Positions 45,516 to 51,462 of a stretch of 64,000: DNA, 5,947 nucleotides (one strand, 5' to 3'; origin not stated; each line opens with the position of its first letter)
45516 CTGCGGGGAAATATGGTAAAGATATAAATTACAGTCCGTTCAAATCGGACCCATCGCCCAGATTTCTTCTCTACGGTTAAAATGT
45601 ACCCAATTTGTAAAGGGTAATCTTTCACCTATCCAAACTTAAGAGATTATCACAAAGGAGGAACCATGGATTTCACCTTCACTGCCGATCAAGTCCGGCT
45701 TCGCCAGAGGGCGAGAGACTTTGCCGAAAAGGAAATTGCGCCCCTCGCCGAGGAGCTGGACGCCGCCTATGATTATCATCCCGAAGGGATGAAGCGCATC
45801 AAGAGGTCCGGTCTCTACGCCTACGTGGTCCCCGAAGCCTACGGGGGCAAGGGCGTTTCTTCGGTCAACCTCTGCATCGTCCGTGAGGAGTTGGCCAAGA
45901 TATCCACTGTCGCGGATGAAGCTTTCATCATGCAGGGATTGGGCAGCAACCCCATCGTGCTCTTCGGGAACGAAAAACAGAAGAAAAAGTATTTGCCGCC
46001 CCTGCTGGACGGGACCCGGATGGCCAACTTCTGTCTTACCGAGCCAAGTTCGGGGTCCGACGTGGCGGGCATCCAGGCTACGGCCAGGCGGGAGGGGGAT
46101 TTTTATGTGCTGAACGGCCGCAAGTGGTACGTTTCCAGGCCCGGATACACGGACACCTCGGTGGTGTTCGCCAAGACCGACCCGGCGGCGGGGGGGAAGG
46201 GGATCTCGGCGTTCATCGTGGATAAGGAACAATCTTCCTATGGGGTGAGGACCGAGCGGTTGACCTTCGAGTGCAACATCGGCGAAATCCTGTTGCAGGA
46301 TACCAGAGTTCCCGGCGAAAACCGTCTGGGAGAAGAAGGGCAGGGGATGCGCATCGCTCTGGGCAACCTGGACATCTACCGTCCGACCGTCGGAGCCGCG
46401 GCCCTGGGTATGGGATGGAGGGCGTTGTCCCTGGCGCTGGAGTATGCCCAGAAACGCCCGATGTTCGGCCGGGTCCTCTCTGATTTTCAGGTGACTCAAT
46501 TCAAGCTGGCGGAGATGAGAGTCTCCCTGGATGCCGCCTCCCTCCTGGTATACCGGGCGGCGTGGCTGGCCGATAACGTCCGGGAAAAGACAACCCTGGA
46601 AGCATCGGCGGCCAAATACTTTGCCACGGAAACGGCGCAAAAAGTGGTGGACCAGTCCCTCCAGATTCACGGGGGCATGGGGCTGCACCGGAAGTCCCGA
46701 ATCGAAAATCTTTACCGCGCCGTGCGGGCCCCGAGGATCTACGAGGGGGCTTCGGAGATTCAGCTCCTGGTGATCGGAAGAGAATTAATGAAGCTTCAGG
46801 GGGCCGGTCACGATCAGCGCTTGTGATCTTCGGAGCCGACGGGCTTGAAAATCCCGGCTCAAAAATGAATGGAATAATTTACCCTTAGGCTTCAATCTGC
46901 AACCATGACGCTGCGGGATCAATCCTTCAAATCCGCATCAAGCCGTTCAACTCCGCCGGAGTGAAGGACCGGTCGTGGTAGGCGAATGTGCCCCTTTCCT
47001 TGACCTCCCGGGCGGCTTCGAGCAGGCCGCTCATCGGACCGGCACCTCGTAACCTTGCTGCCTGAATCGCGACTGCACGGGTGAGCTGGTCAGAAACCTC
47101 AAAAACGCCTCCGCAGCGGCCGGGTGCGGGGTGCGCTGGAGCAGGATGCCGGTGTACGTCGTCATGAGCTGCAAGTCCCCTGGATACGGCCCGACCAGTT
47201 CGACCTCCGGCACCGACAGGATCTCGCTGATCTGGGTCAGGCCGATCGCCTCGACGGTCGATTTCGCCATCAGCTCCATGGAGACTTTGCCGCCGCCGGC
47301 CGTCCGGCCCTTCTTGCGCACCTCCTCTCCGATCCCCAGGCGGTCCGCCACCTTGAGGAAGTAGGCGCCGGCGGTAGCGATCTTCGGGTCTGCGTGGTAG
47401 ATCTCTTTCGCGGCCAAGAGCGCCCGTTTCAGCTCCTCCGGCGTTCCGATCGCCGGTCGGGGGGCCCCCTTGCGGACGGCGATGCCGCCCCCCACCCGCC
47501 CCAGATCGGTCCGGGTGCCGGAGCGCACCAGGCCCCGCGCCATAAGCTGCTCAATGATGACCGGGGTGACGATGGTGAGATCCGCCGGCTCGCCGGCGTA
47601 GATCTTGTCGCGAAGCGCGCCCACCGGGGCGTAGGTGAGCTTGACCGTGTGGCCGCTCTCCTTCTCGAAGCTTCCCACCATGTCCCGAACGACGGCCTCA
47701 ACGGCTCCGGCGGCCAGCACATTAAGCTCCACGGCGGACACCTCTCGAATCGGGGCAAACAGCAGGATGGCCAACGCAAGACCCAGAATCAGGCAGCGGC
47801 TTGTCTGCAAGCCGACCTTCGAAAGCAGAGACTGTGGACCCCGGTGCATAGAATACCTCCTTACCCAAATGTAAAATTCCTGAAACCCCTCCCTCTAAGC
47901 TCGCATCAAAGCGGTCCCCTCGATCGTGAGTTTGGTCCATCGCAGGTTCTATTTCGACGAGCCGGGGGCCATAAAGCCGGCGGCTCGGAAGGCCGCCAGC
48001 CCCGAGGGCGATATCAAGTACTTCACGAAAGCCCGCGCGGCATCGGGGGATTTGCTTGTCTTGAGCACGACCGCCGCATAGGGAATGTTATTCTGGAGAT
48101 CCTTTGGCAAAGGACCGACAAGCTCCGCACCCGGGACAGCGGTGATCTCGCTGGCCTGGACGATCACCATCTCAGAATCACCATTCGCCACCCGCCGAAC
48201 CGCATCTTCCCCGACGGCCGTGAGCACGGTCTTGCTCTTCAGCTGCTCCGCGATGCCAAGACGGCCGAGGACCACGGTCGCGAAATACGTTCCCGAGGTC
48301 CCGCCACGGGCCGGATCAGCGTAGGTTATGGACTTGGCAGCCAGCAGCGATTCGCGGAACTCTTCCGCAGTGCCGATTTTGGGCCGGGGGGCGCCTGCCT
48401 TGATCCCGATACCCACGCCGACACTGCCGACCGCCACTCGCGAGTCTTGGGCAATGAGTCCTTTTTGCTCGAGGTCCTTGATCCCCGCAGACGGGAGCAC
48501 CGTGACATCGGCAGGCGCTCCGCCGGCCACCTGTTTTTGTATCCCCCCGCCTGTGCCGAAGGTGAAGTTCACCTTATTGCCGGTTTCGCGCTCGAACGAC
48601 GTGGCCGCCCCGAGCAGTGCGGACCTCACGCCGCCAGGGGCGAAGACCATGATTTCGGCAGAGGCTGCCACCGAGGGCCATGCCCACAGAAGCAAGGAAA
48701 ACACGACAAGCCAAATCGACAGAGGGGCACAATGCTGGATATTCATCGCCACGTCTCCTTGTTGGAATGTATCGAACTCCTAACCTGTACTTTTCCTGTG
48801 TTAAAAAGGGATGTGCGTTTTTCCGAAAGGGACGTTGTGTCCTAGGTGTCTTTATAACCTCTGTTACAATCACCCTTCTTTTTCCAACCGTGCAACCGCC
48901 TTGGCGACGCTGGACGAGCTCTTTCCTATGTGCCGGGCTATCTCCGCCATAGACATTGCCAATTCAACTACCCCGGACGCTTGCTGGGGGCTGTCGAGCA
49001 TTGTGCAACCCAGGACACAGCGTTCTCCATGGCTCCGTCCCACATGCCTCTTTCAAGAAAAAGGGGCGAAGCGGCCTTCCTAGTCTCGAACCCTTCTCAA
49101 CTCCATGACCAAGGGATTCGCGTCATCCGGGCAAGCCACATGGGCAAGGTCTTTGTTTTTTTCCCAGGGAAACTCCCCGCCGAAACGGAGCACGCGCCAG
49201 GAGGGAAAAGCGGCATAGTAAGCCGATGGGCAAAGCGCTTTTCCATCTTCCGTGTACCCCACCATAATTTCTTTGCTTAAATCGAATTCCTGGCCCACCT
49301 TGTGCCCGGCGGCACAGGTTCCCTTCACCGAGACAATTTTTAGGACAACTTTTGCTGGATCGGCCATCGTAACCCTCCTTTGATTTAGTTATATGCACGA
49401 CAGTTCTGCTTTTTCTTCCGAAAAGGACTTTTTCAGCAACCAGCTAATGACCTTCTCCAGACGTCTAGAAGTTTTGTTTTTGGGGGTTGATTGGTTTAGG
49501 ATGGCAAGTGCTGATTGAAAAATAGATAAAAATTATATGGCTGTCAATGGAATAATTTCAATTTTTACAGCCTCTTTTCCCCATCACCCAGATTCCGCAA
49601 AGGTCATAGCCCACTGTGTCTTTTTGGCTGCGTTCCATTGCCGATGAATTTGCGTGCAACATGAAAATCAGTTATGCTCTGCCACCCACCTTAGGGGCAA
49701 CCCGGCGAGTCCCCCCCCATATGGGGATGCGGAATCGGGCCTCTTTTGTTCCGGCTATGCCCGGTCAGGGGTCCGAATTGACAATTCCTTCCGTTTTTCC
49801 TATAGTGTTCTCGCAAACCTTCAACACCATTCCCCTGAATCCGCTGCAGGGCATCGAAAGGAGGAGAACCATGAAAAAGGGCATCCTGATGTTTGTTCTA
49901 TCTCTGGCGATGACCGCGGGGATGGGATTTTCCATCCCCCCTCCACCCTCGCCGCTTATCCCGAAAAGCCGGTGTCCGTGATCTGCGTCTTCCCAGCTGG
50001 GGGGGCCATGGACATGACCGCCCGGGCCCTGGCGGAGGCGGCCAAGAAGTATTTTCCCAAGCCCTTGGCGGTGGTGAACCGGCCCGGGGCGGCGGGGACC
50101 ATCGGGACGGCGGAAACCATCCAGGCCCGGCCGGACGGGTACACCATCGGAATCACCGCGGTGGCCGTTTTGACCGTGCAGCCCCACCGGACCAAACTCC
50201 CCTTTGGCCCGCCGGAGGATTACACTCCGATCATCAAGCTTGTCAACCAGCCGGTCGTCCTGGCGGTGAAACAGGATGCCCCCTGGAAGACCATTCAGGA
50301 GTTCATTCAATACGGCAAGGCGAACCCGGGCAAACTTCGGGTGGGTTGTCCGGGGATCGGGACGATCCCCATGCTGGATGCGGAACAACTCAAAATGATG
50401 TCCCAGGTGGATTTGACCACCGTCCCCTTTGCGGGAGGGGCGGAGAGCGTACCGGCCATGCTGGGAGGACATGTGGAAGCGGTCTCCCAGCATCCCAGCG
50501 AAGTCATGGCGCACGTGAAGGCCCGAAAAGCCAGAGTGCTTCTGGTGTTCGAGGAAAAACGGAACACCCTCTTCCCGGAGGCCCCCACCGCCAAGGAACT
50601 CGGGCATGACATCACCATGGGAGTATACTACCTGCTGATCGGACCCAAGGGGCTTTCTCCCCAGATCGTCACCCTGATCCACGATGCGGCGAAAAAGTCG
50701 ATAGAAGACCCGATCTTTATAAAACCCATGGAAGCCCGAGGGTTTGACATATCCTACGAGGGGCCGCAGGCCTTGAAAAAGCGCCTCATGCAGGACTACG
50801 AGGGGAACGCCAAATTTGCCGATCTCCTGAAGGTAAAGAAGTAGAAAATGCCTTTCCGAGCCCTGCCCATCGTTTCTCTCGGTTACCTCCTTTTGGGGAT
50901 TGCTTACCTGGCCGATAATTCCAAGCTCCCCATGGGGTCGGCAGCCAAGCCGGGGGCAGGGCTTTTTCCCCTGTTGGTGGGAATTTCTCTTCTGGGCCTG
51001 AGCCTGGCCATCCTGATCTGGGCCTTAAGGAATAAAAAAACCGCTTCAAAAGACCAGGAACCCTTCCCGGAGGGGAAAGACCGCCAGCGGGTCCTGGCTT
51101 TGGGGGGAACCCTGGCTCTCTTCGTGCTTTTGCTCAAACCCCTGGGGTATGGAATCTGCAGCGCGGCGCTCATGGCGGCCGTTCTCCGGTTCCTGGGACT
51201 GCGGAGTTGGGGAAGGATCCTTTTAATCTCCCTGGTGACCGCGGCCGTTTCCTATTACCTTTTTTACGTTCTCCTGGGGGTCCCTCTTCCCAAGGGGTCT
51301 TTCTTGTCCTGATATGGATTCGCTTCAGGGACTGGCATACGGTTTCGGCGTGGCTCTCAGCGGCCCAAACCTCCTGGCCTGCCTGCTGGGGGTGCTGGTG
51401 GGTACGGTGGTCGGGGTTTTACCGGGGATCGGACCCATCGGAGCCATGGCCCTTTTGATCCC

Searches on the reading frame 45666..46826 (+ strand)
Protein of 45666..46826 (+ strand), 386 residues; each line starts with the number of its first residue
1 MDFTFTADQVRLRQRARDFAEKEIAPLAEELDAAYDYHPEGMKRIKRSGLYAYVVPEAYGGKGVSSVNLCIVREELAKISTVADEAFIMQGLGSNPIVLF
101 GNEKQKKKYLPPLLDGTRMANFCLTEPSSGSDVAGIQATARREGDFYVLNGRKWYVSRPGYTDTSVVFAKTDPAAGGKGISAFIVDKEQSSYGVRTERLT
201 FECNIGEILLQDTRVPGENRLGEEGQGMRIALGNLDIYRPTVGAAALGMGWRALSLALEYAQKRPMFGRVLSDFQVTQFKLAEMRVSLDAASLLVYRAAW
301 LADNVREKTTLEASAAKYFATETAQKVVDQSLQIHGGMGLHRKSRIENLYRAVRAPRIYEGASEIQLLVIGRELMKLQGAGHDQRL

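Call 28: search_protein_families(library=pfam, proteins=[window:45666-46826:+], max_evalue=0.0001)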
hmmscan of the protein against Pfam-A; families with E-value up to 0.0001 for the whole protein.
window:45666-46826:+ (386 aa): 4 families
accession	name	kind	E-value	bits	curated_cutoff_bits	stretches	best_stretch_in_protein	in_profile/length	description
PF00441.29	Acyl-CoA_dh_1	-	3e-45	154.5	22.4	1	225-374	1-149/150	Acyl-CoA dehydrogenase, C-terminal domain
PF02771.21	Acyl-CoA_dh_N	-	4.8e-27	95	22.9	1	6-116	1-112/113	Acyl-CoA dehydrogenase, N-terminal domain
PF08028.16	Acyl-CoA_dh_2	-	2.8e-20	73.4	22.7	1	242-363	3-133/134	Acyl-CoA dehydrogenase, C-terminal domain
PF02770.24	Acyl-CoA_dh_M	-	5.3e-16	59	33.3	1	122-199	2-78/97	Acyl-CoA dehydrogenase, middle domain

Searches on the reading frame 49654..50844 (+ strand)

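Call 28: search_protein_families(library=pfam, proteins=[window:49654-50844:+], max_evalue=0.0001)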
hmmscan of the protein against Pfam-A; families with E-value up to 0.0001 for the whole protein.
window:49654-50844:+ (396 aa): 1 family
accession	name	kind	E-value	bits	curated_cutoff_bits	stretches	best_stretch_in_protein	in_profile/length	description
PF03401.19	TctC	-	8.4e-59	199.8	27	1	123-381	2-260/274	Tripartite tricarboxylate transporter family receptor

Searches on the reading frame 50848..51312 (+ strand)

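Call 29: search_protein_families(library=pfam, proteins=[window:50848-51312:+], max_evalue=0.001)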
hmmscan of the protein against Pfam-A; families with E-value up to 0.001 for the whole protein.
window:50848-51312:+ (154 aa): 1 family
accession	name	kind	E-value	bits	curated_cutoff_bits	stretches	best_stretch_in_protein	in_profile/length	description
PF07331.16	TctB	-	3.6e-24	85.9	29.1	1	8-148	2-137/137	Tripartite tricarboxylate transporter TctB family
